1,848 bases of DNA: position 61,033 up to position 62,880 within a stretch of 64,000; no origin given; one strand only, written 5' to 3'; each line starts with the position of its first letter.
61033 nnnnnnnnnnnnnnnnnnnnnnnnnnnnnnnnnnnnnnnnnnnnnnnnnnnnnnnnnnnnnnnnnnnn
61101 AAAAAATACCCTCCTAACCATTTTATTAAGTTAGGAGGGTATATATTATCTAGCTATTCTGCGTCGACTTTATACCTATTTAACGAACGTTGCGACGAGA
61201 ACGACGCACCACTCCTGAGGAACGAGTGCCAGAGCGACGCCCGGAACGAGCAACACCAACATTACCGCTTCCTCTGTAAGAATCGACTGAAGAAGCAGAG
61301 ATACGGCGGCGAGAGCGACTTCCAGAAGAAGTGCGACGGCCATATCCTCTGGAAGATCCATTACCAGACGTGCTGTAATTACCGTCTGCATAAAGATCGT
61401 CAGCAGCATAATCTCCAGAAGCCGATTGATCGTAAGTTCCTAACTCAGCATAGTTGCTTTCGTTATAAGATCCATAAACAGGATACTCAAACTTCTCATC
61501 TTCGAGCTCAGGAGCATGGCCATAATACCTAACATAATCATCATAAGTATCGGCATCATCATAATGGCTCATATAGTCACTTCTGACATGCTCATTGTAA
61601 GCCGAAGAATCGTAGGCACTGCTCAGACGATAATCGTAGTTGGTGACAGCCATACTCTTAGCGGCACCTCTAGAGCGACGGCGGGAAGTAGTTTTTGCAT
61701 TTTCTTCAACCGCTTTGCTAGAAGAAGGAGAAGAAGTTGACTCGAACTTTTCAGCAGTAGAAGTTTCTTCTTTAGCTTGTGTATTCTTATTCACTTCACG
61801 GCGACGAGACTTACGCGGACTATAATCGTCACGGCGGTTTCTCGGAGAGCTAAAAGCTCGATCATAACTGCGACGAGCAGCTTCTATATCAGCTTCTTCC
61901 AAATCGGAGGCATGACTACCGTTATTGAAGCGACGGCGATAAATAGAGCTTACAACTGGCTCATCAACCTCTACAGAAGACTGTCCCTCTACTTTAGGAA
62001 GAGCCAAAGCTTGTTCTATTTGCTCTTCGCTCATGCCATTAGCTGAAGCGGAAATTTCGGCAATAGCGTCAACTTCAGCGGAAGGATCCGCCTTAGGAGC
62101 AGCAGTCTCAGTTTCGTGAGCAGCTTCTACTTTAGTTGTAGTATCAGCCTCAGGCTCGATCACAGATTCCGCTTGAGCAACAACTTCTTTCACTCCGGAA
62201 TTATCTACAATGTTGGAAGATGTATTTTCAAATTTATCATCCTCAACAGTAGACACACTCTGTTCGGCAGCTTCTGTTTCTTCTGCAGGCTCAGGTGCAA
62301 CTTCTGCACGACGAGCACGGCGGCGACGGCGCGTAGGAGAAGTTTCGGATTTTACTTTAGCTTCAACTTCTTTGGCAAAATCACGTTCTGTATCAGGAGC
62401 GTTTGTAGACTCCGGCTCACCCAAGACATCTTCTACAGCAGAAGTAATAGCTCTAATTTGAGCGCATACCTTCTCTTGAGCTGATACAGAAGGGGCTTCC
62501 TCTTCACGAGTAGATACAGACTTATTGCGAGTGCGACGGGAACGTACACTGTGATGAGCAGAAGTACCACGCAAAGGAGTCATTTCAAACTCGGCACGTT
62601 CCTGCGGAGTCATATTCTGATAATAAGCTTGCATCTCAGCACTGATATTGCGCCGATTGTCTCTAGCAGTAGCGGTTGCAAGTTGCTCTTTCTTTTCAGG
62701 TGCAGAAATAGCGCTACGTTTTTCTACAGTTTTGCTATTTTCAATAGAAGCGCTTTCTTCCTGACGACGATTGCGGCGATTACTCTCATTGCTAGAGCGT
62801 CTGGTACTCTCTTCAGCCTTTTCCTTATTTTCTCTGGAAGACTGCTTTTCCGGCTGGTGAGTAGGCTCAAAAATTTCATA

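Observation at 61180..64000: Degenerate HisRS/HisZ-like core with Cys-rich insertions fused to a >550-aa Arg/Ser/Glu-rich disordered tail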

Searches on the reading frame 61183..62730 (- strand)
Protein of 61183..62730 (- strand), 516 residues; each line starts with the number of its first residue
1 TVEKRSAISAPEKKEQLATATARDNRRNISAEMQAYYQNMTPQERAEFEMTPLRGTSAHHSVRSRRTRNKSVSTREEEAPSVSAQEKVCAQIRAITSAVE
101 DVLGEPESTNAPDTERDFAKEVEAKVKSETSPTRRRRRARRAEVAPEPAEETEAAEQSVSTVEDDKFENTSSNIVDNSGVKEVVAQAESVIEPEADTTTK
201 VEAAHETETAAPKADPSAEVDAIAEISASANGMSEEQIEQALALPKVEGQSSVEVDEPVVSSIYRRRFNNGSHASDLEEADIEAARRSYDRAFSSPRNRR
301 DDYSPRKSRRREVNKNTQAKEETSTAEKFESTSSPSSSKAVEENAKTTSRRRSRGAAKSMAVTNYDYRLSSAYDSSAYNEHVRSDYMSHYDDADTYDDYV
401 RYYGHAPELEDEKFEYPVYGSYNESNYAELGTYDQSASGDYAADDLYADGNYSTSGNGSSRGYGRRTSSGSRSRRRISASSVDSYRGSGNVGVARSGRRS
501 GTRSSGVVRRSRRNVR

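Call 61: search_solved_structures(query=window:61183-62730:-, max_evalue=10)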
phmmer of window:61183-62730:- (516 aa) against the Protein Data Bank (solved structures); distinct sequences matched with E-value up to 10: 0.

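Call 69: search_protein_representatives(protein=window:61183-62730:-)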
Query: 516 residues. Proteins with E-value up to 0.001 (for the whole library): 4; up to 1e-10: 3; up to 1e-30: 1. The best 4 are listed.
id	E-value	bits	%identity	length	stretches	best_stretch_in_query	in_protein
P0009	4.5e-90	319.7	52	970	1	31-515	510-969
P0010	8.3e-30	121.0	38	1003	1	35-478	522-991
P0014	4.0e-12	62.8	36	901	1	215-478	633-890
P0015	3.2e-07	46.6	35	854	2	212-510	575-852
